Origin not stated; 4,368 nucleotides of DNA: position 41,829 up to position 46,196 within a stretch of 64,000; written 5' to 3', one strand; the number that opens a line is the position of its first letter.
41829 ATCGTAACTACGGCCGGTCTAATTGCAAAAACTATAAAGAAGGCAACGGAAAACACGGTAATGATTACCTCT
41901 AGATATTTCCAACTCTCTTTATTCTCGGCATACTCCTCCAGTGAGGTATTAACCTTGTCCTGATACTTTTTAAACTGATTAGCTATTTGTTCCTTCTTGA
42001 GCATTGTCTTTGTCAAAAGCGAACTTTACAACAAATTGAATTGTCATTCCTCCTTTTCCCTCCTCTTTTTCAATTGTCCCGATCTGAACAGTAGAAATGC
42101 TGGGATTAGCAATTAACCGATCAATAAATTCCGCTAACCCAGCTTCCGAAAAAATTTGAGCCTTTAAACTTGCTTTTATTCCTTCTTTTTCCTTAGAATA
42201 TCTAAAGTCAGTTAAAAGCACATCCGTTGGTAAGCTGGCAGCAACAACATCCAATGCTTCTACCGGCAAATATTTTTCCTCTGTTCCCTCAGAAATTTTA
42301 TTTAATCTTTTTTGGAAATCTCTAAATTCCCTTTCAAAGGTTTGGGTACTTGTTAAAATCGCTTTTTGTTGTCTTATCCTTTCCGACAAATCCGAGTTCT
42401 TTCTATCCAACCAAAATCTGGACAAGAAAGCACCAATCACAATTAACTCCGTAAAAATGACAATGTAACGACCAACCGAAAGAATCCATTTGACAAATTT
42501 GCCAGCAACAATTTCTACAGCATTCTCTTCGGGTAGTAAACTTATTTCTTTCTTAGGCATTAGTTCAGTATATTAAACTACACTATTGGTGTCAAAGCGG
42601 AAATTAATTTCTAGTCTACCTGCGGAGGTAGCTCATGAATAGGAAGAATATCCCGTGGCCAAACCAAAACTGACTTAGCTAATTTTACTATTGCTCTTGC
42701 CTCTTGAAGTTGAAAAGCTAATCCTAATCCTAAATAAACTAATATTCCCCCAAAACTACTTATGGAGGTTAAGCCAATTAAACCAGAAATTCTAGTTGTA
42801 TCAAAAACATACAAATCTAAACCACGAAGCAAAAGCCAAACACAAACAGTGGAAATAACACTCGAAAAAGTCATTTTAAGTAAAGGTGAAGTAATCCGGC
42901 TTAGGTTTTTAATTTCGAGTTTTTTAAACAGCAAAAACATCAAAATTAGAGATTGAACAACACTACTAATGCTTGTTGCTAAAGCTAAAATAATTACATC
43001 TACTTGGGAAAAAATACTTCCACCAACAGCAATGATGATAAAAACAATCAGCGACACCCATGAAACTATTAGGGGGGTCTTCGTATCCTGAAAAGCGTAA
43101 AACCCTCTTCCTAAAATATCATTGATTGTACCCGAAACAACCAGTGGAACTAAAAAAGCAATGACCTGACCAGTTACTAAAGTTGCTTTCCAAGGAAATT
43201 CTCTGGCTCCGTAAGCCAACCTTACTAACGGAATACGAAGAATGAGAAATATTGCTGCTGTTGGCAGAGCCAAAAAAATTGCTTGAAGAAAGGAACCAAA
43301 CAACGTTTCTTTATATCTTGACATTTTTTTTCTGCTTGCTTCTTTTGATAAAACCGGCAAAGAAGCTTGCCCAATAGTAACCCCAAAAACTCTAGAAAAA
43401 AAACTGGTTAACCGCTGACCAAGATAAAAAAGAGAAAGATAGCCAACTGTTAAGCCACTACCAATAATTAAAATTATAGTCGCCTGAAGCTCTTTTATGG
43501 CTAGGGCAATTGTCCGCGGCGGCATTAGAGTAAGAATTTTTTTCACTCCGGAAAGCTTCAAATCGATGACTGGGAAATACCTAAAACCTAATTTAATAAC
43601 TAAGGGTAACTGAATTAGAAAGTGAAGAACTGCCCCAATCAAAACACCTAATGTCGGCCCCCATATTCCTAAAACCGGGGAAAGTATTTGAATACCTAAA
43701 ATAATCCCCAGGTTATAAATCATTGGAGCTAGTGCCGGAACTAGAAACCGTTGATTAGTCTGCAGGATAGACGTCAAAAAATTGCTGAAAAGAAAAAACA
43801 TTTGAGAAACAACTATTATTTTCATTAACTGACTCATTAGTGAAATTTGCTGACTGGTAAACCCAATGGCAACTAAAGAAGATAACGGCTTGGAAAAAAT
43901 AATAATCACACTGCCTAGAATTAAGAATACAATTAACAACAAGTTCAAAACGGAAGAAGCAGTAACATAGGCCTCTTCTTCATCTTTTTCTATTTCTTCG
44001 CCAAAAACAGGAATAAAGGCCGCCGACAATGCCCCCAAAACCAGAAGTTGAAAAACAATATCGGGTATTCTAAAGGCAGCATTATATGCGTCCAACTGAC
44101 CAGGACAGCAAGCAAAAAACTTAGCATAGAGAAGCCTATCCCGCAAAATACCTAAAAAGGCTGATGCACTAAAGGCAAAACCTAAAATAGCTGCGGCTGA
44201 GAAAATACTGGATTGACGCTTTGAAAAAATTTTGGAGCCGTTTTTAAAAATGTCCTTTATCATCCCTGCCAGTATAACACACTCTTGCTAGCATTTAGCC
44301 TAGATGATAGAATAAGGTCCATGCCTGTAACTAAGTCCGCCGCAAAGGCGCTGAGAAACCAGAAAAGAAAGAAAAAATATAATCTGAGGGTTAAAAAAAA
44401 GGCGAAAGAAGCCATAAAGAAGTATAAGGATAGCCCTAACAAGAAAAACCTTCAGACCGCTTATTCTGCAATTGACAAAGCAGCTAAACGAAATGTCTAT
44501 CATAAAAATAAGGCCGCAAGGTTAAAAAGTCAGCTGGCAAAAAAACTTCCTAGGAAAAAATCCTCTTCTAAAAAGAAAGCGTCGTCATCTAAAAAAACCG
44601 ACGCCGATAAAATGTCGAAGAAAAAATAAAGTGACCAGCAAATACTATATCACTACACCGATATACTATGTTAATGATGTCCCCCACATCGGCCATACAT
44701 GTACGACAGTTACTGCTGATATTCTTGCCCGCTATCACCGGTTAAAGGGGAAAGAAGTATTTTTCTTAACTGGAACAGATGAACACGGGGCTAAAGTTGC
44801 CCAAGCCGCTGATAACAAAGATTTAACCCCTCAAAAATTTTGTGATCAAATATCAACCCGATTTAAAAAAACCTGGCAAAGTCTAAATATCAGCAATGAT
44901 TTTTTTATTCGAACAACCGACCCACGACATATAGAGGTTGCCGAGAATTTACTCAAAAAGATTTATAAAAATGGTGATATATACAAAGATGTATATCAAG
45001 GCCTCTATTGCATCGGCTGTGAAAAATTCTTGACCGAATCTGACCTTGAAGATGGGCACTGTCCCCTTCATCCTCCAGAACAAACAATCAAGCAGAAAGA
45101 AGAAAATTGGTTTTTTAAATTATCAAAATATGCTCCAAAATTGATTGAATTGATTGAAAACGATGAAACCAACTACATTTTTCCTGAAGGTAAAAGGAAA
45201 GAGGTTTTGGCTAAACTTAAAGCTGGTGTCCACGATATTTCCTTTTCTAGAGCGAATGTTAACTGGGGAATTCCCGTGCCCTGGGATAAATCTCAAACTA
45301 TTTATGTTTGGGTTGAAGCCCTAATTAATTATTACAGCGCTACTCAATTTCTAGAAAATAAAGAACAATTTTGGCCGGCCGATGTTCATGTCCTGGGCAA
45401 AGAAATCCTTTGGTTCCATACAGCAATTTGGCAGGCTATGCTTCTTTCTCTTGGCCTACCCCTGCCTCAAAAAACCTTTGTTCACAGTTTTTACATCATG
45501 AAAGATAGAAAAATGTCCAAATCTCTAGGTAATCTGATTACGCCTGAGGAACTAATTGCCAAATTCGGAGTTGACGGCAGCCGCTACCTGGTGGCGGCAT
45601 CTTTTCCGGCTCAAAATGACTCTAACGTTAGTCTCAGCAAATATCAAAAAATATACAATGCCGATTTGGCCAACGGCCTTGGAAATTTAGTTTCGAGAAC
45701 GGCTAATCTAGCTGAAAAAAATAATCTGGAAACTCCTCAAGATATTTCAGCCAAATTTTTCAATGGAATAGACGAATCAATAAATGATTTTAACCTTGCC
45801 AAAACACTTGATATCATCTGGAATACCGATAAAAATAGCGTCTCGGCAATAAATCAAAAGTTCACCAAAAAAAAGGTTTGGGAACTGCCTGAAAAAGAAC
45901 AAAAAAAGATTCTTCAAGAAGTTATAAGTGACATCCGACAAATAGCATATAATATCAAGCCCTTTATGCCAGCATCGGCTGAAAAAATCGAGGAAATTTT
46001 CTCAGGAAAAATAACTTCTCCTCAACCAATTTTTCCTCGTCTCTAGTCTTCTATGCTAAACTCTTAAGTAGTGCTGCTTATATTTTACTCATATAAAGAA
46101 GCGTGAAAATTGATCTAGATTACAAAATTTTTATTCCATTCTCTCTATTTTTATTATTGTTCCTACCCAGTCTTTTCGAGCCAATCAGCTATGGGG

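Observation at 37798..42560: Surface-protein cluster: TP-repeat protein, ~40-Cys protein, FN3 protein and PilN/PilO-like genes directly downstream of murJ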

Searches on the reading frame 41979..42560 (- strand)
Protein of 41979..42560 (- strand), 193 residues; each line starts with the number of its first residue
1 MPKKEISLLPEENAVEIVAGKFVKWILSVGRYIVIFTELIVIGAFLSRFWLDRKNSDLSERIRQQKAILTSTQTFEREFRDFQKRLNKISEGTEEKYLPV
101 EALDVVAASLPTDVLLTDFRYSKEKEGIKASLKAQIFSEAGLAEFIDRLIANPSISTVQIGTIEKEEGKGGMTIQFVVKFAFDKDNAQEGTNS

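Call 5: search_protein_families(library=pfam, proteins=[window:41979-42560:-], max_evalue=1)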
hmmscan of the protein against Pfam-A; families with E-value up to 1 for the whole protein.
window:41979-42560:- (193 aa): 1 family
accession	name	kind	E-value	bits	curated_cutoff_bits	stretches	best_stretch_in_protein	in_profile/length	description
PF05137.18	PilN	-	0.0001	22.7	22.8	1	103-180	3-76/78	Fimbrial assembly protein (PilN)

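Call 6: search_protein_families(library=ncbifam, proteins=[window:41979-42560:-], max_evalue=1)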
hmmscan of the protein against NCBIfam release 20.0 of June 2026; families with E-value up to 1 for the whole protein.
window:41979-42560:- (193 aa): 1 family
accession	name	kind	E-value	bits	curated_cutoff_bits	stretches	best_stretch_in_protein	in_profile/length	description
NF040576.1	T2SS_GspM_XpsM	equivalog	0.14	11.8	60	1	39-110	12-84/180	type II secretion system protein GspM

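Call 25: search_protein_families(library=pfam, alignment_id=A3, max_evalue=0.01)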
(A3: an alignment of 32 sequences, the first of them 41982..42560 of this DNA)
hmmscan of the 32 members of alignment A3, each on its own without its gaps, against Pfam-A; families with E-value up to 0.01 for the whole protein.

A. member 1, window:41982-42560:- (193 aa): 1 family
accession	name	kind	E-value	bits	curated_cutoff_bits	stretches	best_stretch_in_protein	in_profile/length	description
PF05137.18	PilN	-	0.0001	22.7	22.8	1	103-180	3-76/78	Fimbrial assembly protein (PilN)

B. families by the number of members that match (of 32 scanned): 5 families
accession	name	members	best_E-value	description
PF05137.18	PilN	26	8.3e-13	Fimbrial assembly protein (PilN)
PF12108.13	SF3a60_bindingd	2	0.0039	Splicing factor SF3a60 binding domain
PF05068.17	MtlR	1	0.0012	Mannitol repressor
PF13184.12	KH_5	1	0.0073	NusA-like KH domain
PF20740.2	TP0453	1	0.0095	Outer membrane-associated lipoprotein TP0453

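Call 27: search_solved_structures(query=A3, max_evalue=10)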
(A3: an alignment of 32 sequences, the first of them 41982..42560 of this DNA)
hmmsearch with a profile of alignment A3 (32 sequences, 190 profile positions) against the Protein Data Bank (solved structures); distinct sequences matched with E-value up to 10: 7.
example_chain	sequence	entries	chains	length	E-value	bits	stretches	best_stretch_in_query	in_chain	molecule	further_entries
3jc8_Na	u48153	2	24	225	0.00056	23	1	30-151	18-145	PilN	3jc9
3h7x_A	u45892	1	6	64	0.17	14.9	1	60-107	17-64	Adhesin yadA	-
5xau_C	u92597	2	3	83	0.22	14.6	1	52-92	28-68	Laminin subunit gamma-1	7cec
5mc9_C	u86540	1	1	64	0.27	14.3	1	52-91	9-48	Laminin subunit gamma-1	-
3lt7_A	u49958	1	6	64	0.48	13.4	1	60-107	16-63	Adhesin yadA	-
3lg7_A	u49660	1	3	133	0.5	13.4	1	49-113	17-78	4E10_S0_1EZ3A_002_C (T246)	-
3h7z_A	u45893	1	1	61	0.5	13.4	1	61-107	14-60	Adhesin yadA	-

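Call 48: find_homologous_proteins(query=window:41979-42560:-, max_evalue=0.001)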
Query window:41979-42560:- (193 aa): 391 proteins with E <= 0.001 among 559 candidates; the best 120 are listed.
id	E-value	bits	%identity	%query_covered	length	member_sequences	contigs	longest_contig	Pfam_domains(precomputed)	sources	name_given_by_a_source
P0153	3.4e-117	407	100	100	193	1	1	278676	-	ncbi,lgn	-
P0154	2.5e-102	358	87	100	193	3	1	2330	-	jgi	jgi:Xaa-Pro aminopeptidase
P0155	3.1e-102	358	88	100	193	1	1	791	-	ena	-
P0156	2.4e-78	280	71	96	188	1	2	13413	PF05137.19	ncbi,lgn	-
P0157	7.0e-76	272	68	96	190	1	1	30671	-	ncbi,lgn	-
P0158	2.0e-73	264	68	99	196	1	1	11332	-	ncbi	-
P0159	1.8e-72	261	64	98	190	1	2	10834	-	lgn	-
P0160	3.1e-70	254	65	99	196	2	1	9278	-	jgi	jgi:hypothetical protein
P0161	2.0e-68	248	63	95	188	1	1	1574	PF05137.19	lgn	-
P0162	5.1e-67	243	65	93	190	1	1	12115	-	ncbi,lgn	-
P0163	2.2e-65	238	60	94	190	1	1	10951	-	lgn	-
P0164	1.1e-64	236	85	70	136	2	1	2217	-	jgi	jgi:Xaa-Pro aminopeptidase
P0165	6.4e-64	233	58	98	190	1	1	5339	-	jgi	-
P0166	2.2e-60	222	55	94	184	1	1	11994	-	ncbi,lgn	-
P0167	7.0e-60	220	56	94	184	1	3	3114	-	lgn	-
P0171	2.8e-52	195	54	93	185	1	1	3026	PF05137.19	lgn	-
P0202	1.5e-38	151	44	96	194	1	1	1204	PF05137.19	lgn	-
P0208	2.8e-37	146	43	95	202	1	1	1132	PF05137.19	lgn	-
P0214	6.6e-37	145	43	93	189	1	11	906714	-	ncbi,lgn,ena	-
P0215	6.7e-37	145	46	93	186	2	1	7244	PF05137.19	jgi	-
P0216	1.5e-36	144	46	93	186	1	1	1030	PF05137.19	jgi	jgi:Tfp pilus assembly protein PilN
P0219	1.7e-36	144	46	93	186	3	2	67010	PF05137.19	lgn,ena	-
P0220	2.1e-36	144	44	93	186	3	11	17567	PF05137.19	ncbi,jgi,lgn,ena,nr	ncbi:MAG TPA: PilN domain-containing protein [Candidatus Woesebacteria bacterium]|nr:PilN domain-con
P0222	3.2e-36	143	45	95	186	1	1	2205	PF05137.19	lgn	-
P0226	3.7e-36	143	44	93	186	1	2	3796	PF05137.19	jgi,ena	jgi:Tfp pilus assembly protein PilN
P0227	4.0e-36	143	44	93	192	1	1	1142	PF05137.19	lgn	-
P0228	4.0e-36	143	43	91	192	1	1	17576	PF05137.19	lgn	-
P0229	4.1e-36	143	44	93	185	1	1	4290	PF05137.19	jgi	-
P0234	6.2e-36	142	41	94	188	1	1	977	PF05137.19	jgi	jgi:hypothetical protein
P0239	7.9e-36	142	43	92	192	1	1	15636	PF05137.19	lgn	-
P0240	8.0e-36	142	46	93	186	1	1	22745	PF05137.19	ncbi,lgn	-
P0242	8.9e-36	141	45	93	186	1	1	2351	PF05137.19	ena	-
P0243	1.0e-35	141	40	93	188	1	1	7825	PF05137.19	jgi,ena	-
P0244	1.1e-35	141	41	94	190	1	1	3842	PF05137.19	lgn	-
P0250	1.9e-35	140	41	92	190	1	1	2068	PF05137.19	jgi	-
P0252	2.0e-35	140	45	93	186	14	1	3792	PF05137.19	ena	-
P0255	2.4e-35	140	44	93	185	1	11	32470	PF05137.19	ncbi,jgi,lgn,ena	jgi:Tfp pilus assembly protein PilN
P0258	2.9e-35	140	42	94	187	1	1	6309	PF05137.19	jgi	jgi:hypothetical protein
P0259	3.0e-35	140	43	94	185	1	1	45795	PF05137.19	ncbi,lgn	-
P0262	3.2e-35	140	44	93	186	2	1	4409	PF05137.19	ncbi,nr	ncbi:MAG TPA: hypothetical protein DCY12_04625 [Candidatus Atribacteria bacterium]|nr:hypothetical p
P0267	4.0e-35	139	46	95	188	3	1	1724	PF05137.19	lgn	-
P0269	4.3e-35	139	45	93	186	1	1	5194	PF05137.19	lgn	-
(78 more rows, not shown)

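Call 75: find_encoding_contigs(protein=P0214, flank=10000, max_places=1)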
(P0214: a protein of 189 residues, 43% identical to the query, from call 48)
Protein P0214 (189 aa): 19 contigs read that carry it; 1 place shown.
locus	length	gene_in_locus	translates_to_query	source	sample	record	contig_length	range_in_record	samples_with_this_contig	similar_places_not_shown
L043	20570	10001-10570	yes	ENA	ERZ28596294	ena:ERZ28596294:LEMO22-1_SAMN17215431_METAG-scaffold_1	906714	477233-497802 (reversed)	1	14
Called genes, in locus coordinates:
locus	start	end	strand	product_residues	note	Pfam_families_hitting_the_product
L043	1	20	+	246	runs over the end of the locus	PF08713:DNA_alkylation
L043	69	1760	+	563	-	PF01558:POR, PF01855:POR_N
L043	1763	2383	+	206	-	PF02775:TPP_enzyme_C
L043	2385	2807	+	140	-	PF12239:DUF3605 (faint)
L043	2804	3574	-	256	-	PF01209:Ubie_methyltran, PF13489:Methyltransf_23, PF13847:Methyltransf_31, PF08241:Methyltransf_11, PF08242:Methyltransf_12, PF13649:Methyltransf_25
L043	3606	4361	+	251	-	PF00557:Peptidase_M24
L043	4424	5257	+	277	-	PF00763:THF_DHG_CYH, PF02882:THF_DHG_CYH_C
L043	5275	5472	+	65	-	-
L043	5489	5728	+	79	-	PF13192:Thioredoxin_3 (weak)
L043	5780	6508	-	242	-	PF01026:TatD_DNase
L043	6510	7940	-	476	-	PF00133:tRNA-synt_1, PF01406:tRNA-synt_1e, PF09334:tRNA-synt_1g, PF00133:tRNA-synt_1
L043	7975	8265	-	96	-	PF01649:Ribosomal_S20p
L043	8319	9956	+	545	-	PF03023:MurJ, PF13440:Polysacc_synt_3, PF01554:MatE (weak)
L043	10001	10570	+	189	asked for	-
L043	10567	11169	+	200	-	PF04350:PilO (weak)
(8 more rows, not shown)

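Call 80: find_related_loci(query=A3, collection=metagenome_contigs, flank=10000)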
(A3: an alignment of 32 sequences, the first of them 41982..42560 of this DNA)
Query A3 (193 aa) in metagenome_contigs; peptide patterns used: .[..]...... (x = any residue, [..] = any of these).
600 stretches matched a pattern (row limit reached: there are more); 514 encode a relative of the query (tblastn E <= 1e-3); the best 80 are kept; 80 distinct loci.
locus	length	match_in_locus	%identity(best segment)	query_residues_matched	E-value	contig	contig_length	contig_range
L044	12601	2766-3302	55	1-180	1e-59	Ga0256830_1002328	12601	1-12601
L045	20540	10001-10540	51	1-180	3e-59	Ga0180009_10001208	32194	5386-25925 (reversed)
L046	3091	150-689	51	1-180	1e-58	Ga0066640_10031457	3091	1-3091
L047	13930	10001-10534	54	1-180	1e-54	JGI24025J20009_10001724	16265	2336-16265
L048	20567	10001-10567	46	1-191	4e-53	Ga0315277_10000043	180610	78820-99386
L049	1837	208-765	44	3-187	1e-47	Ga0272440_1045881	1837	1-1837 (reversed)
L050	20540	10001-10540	43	1-180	3e-46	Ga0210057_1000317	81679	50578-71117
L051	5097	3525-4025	45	20-186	9e-45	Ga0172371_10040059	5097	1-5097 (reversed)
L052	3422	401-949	44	1-181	1e-44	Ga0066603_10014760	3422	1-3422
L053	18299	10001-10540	44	3-180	9e-44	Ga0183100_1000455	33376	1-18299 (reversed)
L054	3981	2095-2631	44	3-180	6e-44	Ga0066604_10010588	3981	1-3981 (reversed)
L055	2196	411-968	41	1-184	1e-43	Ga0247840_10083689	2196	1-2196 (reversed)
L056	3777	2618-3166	44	1-180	4e-43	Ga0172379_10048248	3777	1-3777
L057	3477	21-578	43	1-184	3e-43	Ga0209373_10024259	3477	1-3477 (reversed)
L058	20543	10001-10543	41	1-180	5e-43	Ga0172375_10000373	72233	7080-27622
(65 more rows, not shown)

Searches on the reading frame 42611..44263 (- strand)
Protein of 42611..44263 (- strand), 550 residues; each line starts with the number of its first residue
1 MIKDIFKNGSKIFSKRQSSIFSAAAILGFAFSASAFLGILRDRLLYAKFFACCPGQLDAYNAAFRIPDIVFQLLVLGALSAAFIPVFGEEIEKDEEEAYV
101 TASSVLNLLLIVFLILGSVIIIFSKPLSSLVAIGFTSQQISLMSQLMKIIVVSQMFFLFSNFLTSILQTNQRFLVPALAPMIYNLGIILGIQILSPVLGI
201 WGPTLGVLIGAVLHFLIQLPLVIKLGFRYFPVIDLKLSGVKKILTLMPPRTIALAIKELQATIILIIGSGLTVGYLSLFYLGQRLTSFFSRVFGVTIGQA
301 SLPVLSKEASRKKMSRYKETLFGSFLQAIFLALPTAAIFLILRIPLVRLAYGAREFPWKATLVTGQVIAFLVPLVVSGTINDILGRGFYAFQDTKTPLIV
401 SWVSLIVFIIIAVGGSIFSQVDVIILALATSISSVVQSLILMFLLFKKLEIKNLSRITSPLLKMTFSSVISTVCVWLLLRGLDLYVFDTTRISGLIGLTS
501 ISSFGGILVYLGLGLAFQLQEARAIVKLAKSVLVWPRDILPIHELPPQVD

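Call 5: search_protein_families(library=pfam, proteins=[window:42611-44263:-], max_evalue=1)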
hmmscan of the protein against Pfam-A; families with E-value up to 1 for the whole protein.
window:42611-44263:- (550 aa): 3 families
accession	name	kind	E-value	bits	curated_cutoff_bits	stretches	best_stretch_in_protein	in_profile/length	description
PF03023.19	MurJ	-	7.8e-65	219.7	27.4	1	57-480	11-435/451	Lipid II flippase MurJ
PF01554.23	MatE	-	5.2e-10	39.7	24.9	2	57-182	28-150/161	MatE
PF06624.17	RAMP4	-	0.72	10.3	24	0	392-423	30-59/60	Ribosome associated membrane protein RAMP4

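Call 6: search_protein_families(library=ncbifam, proteins=[window:42611-44263:-], max_evalue=1)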
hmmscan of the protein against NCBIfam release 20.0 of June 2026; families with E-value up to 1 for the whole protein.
window:42611-44263:- (550 aa): 1 family
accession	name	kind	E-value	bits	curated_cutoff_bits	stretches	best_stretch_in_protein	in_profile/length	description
TIGR01695.1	murJ_mviN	equivalog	2.8e-69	234.2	235.55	1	25-514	7-497/506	murein biosynthesis integral membrane protein MurJ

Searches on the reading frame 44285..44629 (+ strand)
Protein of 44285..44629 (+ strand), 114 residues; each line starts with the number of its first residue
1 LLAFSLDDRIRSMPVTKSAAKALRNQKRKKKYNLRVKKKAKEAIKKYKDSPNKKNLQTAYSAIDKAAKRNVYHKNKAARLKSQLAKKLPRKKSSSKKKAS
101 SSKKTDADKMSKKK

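Call 8: search_protein_families(library=pfam, proteins=[window:44285-44629:+], max_evalue=0.001)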
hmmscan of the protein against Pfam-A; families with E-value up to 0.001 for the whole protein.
window:44285-44629:+ (114 aa): 1 family
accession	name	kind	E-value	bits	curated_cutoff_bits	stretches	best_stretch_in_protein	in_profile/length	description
PF01649.23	Ribosomal_S20p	-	1.8e-12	48.1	29.5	1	16-88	3-82/83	Ribosomal protein S20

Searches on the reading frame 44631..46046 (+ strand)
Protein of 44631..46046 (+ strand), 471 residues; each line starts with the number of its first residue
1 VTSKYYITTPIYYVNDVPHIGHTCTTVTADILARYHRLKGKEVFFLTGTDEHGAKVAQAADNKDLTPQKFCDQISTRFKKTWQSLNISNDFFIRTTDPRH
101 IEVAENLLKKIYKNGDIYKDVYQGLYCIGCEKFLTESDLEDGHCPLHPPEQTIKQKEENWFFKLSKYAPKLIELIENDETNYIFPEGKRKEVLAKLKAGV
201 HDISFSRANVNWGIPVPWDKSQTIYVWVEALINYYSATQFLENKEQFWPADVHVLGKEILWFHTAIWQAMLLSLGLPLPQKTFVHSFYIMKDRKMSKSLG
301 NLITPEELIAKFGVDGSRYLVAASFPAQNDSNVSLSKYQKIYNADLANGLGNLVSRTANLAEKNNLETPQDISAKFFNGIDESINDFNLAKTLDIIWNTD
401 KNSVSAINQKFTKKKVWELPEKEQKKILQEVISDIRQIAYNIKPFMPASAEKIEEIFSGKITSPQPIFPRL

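Call 8: search_protein_families(library=pfam, proteins=[window:44631-46046:+], max_evalue=0.001)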
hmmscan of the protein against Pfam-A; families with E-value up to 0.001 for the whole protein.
window:44631-46046:+ (471 aa): 4 families
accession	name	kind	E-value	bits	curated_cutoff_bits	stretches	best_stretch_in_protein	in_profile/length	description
PF09334.17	tRNA-synt_1g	-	4.3e-100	335.7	20.1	2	138-357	163-390/391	tRNA synthetases class I (M)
PF00133.28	tRNA-synt_1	-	2.6e-31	109.2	22.7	2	3-220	23-248/414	tRNA synthetases class I (I, L, M and V)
PF01406.26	tRNA-synt_1e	-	2.1e-16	60.6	27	2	14-119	19-123/301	tRNA synthetases class I (C) catalytic domain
PF01921.24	tRNA-synt_1f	-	0.00077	18.9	27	0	274-329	262-317/360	tRNA synthetases class I (K)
